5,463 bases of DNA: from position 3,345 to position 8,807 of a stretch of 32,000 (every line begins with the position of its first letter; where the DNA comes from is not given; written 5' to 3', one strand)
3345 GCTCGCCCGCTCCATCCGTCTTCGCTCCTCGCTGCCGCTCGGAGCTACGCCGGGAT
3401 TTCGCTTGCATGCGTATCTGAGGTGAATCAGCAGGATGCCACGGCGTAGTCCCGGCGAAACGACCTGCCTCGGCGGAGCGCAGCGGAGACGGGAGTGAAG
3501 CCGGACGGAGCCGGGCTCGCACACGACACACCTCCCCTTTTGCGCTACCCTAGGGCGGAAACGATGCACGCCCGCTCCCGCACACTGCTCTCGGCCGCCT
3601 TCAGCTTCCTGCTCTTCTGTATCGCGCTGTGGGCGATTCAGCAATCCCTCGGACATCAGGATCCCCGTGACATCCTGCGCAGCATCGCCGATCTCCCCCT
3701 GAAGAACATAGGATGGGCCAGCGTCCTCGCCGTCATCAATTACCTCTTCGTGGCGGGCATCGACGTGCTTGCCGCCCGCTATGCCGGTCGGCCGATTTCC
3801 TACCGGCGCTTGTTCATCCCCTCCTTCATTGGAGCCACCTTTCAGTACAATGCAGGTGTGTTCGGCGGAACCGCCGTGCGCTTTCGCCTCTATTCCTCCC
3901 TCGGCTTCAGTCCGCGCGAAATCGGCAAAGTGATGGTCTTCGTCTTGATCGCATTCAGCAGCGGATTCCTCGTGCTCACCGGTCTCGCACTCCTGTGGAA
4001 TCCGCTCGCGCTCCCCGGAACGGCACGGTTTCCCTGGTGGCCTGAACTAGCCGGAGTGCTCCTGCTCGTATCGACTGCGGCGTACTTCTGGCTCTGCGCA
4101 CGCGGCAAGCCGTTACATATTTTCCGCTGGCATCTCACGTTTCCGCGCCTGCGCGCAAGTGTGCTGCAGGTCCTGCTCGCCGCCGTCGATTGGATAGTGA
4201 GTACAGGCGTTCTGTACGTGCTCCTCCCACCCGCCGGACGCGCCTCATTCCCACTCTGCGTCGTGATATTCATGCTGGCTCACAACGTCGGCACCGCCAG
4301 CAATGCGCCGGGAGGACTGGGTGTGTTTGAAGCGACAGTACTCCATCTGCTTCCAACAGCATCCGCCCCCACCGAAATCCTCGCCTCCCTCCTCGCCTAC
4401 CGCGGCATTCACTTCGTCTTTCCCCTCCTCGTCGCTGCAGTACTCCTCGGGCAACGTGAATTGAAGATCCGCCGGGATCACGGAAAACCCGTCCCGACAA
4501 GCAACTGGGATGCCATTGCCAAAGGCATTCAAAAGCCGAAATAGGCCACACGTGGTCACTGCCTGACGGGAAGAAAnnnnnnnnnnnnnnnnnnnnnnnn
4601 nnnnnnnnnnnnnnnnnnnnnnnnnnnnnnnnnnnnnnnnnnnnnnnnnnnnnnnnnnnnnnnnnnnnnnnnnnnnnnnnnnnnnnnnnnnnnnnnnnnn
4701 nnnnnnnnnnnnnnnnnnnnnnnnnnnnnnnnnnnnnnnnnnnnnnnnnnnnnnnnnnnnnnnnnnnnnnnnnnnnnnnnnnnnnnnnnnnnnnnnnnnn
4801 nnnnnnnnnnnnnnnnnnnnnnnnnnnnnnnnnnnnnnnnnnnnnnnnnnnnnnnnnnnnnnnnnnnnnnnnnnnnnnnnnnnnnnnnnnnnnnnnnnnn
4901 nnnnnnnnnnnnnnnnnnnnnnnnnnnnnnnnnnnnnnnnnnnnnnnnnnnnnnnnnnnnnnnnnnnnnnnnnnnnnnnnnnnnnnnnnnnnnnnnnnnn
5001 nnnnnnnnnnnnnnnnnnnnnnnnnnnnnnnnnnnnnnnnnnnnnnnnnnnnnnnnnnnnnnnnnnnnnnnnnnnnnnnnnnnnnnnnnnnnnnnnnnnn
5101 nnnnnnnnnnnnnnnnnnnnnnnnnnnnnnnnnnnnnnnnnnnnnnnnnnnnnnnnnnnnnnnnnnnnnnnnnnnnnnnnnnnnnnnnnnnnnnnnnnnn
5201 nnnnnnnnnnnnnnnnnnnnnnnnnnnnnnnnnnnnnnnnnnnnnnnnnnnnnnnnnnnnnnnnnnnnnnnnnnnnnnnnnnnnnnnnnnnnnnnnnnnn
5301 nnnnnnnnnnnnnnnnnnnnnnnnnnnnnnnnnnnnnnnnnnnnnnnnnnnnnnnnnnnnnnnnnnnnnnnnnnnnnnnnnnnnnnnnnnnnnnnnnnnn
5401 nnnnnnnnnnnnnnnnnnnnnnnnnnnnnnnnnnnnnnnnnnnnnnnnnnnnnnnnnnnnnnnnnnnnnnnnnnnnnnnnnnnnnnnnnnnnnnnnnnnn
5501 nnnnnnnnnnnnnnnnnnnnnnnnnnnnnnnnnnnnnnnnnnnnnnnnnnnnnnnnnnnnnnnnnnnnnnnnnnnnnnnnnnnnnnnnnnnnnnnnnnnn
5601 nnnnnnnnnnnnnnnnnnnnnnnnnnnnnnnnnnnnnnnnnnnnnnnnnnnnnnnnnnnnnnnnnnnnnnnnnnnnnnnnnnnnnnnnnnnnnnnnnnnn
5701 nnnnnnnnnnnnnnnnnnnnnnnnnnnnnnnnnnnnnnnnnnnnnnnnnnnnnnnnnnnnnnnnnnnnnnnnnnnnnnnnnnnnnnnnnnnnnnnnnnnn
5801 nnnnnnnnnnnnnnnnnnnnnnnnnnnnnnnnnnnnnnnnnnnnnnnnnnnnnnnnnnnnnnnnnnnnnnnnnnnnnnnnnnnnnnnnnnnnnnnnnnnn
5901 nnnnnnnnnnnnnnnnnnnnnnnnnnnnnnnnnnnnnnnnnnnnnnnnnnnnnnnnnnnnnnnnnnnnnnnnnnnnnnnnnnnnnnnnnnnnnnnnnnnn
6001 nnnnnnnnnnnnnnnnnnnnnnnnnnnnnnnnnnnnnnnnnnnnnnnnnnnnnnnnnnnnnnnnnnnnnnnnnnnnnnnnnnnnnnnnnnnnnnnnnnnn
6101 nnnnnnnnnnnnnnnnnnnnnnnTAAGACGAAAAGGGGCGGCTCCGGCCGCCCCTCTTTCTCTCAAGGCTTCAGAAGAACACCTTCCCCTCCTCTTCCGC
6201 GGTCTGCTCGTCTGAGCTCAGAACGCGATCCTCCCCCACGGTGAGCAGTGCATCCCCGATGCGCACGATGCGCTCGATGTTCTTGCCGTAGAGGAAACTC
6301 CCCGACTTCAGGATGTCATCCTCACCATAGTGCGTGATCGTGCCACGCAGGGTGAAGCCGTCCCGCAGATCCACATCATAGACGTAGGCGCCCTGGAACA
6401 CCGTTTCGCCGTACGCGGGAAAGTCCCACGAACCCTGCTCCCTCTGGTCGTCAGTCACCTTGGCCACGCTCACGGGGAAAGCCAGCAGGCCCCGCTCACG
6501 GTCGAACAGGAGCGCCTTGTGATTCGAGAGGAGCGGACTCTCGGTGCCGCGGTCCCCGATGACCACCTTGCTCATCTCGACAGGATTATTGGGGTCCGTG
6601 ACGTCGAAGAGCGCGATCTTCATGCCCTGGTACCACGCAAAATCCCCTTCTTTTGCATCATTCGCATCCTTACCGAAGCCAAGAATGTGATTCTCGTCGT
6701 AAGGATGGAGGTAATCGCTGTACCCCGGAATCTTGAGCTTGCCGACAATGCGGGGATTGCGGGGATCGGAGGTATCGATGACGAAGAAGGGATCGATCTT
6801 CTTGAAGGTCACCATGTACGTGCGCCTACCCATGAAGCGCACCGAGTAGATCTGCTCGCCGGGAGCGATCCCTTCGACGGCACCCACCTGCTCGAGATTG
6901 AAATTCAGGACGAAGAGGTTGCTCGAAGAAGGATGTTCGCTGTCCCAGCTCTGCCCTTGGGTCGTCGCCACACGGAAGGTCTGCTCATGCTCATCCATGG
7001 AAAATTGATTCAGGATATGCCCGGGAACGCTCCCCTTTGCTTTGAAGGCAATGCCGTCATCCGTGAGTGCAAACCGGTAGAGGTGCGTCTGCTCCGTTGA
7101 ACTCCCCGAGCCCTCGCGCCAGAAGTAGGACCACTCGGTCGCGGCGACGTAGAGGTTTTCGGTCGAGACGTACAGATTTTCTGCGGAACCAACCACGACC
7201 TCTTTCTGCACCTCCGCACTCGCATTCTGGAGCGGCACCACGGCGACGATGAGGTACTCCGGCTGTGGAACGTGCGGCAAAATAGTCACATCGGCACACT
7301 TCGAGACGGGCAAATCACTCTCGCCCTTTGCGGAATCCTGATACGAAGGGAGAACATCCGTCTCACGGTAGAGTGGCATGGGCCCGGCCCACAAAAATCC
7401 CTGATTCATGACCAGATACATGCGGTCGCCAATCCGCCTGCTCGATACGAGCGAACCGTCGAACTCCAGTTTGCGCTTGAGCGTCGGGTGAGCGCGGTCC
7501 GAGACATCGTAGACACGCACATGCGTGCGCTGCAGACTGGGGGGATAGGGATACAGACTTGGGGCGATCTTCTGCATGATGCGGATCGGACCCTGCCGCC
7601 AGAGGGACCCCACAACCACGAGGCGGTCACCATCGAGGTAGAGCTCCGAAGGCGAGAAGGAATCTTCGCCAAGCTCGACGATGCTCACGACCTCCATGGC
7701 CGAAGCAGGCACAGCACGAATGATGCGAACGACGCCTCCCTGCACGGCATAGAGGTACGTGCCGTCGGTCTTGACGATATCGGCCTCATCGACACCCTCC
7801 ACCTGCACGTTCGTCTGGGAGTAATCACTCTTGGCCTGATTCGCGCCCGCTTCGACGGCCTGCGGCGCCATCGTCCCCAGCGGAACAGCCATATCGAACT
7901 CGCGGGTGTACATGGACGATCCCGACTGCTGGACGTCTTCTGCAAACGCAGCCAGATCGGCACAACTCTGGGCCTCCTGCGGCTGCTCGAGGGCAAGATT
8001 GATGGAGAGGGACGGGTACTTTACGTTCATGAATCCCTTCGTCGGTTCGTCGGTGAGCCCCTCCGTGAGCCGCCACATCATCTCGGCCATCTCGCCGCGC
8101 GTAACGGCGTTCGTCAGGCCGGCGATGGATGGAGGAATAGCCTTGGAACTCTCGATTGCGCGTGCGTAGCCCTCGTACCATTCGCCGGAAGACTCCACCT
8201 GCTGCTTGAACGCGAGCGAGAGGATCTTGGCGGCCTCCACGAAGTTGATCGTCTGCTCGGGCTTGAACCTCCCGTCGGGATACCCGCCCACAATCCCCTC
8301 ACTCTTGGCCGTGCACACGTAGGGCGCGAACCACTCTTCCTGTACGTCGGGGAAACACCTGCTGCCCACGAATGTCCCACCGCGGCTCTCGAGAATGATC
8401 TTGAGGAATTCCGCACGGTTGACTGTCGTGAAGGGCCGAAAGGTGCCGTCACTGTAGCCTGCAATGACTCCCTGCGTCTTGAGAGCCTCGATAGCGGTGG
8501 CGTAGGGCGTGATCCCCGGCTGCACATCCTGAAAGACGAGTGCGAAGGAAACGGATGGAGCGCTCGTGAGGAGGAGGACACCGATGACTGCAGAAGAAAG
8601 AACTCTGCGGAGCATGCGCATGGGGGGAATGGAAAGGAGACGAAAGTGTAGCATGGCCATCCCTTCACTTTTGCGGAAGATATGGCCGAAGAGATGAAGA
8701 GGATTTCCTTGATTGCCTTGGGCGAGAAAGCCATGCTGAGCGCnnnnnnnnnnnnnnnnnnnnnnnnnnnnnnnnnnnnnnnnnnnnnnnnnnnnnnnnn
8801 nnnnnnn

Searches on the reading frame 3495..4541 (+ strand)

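Call 6: search_protein_families(library=pfam, proteins=[window:3495-4541:+], max_evalue=0.001)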
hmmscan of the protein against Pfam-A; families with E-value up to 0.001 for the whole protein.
window:3495-4541:+ (349 aa): 1 family
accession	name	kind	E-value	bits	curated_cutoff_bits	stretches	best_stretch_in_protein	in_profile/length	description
PF03706.18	LPG_synthase_TM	-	1.4e-14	54.8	33.4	1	38-313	5-301/302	Lysylphosphatidylglycerol synthase TM region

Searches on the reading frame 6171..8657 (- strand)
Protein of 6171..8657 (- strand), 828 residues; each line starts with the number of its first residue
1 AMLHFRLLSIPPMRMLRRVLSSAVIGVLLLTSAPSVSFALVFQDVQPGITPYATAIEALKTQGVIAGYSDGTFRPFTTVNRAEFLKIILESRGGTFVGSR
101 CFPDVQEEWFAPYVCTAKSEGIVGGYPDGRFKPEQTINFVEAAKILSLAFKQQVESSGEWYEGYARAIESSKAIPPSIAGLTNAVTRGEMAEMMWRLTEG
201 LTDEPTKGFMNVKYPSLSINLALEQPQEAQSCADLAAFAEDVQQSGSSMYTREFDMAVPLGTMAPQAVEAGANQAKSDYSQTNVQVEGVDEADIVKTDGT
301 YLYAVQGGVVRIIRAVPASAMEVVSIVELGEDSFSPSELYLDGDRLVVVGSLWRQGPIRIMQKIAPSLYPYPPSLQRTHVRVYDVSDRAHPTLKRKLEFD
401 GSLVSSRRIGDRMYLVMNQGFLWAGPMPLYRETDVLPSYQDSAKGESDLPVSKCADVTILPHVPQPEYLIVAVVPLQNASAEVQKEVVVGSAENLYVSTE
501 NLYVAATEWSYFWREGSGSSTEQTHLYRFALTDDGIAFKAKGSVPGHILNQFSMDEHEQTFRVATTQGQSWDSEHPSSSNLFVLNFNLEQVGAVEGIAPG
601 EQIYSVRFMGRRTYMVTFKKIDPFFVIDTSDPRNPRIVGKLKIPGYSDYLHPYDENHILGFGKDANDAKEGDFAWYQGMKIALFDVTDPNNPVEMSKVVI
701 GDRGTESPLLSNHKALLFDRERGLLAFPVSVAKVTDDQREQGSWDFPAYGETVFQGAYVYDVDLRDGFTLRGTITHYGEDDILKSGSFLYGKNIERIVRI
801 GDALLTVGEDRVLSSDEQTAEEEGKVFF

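Call 6: search_protein_families(library=pfam, proteins=[window:6171-8657:-], max_evalue=0.001)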
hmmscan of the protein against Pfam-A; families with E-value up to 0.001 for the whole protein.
window:6171-8657:- (828 aa): 2 families
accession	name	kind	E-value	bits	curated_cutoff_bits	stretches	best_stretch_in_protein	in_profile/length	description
PF09826.15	Beta_propel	-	2.2e-164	548.4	22.4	1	279-819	1-494/495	Beta propeller domain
PF00395.25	SLH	-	2.9e-22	78.8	20.8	2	102-142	2-43/44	S-layer homology domain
